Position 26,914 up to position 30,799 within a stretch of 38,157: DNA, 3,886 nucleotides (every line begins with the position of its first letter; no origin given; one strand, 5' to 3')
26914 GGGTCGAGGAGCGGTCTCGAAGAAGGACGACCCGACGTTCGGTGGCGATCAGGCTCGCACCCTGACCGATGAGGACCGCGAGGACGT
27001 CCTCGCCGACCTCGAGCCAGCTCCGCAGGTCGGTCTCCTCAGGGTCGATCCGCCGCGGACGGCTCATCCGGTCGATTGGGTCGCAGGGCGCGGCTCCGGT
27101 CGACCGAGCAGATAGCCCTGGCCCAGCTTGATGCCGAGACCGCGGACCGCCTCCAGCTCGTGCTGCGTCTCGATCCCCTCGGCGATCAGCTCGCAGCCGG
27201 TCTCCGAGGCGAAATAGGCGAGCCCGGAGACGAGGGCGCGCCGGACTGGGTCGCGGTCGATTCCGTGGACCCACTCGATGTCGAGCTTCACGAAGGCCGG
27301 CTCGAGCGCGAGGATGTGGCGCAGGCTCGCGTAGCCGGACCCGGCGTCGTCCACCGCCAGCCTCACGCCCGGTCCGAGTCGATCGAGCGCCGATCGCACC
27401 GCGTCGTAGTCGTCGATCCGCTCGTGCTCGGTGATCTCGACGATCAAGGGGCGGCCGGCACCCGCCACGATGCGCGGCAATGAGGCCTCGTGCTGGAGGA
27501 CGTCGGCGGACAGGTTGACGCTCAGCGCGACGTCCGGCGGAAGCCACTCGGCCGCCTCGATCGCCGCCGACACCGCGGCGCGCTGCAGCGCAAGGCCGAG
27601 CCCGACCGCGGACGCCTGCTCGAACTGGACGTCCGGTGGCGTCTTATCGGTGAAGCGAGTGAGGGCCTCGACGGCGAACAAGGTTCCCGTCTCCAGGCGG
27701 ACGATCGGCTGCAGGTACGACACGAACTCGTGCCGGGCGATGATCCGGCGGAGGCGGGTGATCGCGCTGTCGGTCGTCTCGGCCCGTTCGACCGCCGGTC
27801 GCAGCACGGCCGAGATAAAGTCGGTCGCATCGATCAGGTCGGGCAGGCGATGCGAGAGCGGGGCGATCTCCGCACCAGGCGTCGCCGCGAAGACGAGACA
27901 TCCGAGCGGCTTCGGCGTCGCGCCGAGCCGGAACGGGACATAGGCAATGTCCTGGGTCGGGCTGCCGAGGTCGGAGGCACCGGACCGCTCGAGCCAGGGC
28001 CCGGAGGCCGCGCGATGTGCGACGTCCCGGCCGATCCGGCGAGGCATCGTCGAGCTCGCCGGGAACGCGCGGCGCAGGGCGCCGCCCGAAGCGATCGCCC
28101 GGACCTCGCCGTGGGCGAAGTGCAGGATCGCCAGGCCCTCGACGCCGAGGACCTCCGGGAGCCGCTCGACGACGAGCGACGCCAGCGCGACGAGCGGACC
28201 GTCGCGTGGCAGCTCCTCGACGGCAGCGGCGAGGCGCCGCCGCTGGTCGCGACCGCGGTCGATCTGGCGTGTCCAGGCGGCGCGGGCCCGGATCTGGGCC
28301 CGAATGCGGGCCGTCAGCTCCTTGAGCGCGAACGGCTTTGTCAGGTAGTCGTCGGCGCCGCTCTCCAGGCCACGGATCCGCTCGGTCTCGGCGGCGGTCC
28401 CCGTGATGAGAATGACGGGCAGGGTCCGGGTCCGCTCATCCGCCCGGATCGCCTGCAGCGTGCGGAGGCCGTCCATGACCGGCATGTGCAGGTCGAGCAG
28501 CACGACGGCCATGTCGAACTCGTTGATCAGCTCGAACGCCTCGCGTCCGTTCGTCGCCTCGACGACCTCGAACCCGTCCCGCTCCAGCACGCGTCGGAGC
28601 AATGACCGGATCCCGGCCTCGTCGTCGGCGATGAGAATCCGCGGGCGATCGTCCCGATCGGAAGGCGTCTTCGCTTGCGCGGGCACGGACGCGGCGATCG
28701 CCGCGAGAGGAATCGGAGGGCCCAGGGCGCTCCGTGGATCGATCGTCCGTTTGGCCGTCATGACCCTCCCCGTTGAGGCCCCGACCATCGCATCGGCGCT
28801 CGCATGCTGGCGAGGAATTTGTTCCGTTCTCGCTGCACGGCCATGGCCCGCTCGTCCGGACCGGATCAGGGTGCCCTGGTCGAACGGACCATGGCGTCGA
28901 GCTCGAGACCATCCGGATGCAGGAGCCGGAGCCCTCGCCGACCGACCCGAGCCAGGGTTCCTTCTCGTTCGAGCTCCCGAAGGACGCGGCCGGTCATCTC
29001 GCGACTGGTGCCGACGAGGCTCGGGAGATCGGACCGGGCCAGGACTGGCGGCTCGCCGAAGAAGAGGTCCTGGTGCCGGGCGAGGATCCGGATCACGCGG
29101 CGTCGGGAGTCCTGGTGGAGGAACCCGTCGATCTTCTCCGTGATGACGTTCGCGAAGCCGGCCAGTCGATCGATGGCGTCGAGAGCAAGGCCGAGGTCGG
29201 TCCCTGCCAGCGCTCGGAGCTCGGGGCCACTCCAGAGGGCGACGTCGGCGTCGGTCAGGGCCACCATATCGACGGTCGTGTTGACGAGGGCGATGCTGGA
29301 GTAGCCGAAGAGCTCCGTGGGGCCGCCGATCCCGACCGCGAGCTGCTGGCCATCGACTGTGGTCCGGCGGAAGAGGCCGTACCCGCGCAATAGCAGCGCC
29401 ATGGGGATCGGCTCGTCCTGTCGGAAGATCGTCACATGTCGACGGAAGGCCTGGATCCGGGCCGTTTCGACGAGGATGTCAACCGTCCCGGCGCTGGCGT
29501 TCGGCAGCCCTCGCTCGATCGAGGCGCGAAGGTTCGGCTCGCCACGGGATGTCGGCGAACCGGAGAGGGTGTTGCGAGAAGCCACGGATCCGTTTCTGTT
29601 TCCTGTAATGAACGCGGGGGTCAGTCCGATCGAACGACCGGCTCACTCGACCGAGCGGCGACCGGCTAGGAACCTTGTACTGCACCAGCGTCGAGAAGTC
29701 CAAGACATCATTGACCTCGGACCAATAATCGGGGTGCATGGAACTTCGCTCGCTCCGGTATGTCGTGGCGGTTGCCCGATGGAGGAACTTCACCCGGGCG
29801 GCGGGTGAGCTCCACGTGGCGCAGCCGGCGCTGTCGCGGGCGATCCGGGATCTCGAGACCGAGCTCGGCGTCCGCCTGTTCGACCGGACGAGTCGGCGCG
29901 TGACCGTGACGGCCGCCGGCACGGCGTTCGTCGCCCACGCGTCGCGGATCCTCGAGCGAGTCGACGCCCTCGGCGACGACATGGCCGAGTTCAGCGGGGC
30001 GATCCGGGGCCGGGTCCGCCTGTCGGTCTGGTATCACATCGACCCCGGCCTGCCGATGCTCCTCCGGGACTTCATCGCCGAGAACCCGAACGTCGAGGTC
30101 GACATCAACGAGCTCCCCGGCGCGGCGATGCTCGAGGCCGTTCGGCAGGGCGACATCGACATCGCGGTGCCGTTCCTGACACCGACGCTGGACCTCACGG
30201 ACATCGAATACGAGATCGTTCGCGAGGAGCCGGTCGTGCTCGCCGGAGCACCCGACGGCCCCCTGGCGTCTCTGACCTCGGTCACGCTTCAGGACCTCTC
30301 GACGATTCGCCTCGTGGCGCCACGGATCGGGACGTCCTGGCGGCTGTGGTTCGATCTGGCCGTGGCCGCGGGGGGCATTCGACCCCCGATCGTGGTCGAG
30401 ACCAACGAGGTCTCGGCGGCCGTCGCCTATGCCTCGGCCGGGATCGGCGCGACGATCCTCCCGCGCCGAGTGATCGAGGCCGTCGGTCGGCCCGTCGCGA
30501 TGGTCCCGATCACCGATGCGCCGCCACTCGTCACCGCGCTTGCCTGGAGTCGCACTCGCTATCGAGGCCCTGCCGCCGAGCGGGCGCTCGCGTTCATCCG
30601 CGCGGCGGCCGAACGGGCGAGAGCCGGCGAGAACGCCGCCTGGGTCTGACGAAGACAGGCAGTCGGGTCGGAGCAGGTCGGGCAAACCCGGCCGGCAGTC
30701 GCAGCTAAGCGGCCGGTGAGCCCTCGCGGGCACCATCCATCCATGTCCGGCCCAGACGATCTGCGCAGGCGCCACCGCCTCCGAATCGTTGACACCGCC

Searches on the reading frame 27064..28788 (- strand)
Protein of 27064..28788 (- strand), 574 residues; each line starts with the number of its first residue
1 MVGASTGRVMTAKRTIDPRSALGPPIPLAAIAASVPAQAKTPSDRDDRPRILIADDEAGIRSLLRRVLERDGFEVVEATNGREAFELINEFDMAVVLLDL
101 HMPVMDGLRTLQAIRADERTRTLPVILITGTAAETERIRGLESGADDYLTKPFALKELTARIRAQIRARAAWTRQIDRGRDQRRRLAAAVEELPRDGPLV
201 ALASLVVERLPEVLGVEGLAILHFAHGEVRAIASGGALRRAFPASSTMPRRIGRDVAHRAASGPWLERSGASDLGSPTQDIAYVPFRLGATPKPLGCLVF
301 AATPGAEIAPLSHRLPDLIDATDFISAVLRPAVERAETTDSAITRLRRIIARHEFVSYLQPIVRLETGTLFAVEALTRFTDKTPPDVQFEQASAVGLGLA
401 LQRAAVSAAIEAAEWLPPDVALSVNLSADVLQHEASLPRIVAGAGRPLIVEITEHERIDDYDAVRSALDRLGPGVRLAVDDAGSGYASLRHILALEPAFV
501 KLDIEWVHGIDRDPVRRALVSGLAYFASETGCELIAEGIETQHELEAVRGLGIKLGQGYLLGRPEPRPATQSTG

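Call 6: search_protein_families(library=pfam, proteins=[window:27064-28788:-], max_evalue=0.01)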
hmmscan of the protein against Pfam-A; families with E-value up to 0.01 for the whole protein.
window:27064-28788:- (574 aa): 2 families
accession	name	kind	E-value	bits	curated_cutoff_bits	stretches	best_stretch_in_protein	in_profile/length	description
PF00563.25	EAL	-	3.7e-43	148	31.3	1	345-564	3-236/236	EAL domain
PF00072.30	Response_reg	-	1.1e-30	106.4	30.2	1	51-163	1-111/111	Response regulator receiver domain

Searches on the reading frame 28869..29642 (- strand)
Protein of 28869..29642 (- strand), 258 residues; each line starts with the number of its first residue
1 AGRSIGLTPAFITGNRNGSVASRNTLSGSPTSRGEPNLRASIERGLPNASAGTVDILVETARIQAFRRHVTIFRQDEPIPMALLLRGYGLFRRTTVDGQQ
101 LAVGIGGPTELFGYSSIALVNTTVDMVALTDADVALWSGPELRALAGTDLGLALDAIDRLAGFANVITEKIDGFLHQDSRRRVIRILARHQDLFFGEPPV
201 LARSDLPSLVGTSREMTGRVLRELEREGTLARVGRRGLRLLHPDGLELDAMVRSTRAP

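Call 65: search_protein_families(library=pfam, proteins=[window:28869-29642:-], max_evalue=0.0001)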
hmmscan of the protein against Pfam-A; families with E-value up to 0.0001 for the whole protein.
window:28869-29642:- (258 aa): 2 families
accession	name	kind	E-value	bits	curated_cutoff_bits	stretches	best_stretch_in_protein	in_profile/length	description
PF13545.12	HTH_Crp_2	-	3.9e-08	33.6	27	1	182-247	2-68/70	Crp-like helix-turn-helix domain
PF00027.35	cNMP_binding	-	7e-07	29.6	27.5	1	64-146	2-86/89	Cyclic nucleotide-binding domain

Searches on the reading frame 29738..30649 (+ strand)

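Call 6: search_protein_families(library=pfam, proteins=[window:29738-30649:+], max_evalue=0.01)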
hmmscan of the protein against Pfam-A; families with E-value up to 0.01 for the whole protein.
window:29738-30649:+ (303 aa): 2 families
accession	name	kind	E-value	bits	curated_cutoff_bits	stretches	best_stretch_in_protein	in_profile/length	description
PF03466.25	LysR_substrate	-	1.2e-36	126.5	28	1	88-291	3-208/209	LysR substrate binding domain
PF00126.33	HTH_1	-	2e-23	82.5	26.6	1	3-61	1-59/60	Bacterial regulatory helix-turn-helix protein, lysR family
